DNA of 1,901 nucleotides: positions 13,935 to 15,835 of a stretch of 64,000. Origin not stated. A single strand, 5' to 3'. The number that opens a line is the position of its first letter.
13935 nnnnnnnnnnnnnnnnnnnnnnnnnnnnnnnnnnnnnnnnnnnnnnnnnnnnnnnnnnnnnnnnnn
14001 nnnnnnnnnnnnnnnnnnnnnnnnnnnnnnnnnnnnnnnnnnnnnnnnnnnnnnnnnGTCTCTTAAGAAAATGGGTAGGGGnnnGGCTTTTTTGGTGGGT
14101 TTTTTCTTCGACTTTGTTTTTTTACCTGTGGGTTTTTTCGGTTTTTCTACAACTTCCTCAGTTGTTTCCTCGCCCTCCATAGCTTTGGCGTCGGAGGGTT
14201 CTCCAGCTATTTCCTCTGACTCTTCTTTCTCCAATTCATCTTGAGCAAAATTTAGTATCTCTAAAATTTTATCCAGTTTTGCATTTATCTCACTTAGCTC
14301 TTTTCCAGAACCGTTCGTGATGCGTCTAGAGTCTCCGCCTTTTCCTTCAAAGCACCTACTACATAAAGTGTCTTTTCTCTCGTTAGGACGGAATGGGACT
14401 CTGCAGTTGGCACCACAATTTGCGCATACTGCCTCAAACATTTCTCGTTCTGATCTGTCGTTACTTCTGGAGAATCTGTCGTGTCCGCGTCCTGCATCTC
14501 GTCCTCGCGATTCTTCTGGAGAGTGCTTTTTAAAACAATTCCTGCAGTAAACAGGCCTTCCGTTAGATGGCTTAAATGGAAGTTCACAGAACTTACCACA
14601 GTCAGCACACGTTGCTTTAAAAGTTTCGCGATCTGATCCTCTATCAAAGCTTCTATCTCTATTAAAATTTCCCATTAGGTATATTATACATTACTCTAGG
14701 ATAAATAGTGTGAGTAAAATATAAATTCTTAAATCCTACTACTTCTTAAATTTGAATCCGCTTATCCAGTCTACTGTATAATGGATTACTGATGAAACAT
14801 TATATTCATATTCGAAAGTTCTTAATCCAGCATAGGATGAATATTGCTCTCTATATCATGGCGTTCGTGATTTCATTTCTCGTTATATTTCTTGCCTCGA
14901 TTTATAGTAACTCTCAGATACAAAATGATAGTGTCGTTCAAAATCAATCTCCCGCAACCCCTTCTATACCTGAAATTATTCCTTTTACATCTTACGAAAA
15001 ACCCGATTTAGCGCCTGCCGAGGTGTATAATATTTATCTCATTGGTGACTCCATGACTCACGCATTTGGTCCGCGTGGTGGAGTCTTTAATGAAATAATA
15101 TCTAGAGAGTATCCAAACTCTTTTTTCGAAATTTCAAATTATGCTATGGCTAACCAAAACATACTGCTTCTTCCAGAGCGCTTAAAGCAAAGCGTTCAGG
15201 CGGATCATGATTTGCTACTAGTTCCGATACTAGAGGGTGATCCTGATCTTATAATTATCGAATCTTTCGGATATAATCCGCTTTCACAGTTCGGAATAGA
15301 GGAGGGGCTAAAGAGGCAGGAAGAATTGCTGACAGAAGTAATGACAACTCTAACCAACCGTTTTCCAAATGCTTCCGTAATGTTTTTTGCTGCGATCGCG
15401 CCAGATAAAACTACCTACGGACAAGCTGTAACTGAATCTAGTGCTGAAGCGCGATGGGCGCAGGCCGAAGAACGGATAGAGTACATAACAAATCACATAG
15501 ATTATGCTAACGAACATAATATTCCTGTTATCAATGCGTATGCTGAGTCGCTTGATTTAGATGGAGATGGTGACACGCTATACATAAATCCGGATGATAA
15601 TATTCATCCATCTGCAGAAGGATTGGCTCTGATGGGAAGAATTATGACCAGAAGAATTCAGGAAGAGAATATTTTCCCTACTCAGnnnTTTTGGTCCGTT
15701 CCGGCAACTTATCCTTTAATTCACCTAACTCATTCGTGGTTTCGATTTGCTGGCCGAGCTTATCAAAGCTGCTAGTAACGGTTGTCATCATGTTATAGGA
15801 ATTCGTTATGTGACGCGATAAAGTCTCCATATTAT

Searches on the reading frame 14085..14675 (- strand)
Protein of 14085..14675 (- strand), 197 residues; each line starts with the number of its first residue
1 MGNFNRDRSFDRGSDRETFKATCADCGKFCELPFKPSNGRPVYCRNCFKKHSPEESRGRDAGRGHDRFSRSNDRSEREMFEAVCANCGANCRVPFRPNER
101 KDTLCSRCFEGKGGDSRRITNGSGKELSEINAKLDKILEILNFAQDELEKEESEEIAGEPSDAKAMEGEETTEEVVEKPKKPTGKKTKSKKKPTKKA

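Call 20: search_protein_families(library=pfam, proteins=[window:14085-14675:-], max_evalue=0.01)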
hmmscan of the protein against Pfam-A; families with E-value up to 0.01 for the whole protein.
window:14085-14675:- (197 aa): 1 family
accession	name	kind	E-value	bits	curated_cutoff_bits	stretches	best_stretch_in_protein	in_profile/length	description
PF23477.1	zf_Tbcl_2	-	1.2e-30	105.3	27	2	16-51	1-36/37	Probable treble clef zinc finger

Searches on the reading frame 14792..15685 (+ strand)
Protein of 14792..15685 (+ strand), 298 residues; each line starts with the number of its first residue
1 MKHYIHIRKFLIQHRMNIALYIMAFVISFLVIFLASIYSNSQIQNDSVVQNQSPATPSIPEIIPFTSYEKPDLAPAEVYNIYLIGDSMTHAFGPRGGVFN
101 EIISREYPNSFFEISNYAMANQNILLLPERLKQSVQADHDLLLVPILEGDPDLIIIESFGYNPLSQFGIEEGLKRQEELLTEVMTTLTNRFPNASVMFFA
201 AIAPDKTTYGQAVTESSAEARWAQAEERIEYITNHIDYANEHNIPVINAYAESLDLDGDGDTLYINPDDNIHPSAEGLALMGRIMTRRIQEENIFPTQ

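Call 20: search_protein_families(library=pfam, proteins=[window:14792-15685:+], max_evalue=0.01)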
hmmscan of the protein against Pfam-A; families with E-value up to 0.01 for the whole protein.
window:14792-15685:+ (298 aa): 2 families
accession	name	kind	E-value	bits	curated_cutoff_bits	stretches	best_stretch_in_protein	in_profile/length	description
PF13472.12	Lipase_GDSL_2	-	6.9e-10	40.1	32.9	1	84-277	2-175/178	GDSL-like Lipase/Acylhydrolase family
PF00657.28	Lipase_GDSL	-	5.3e-09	37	23.6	1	81-283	1-206/208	GDSL-like Lipase/Acylhydrolase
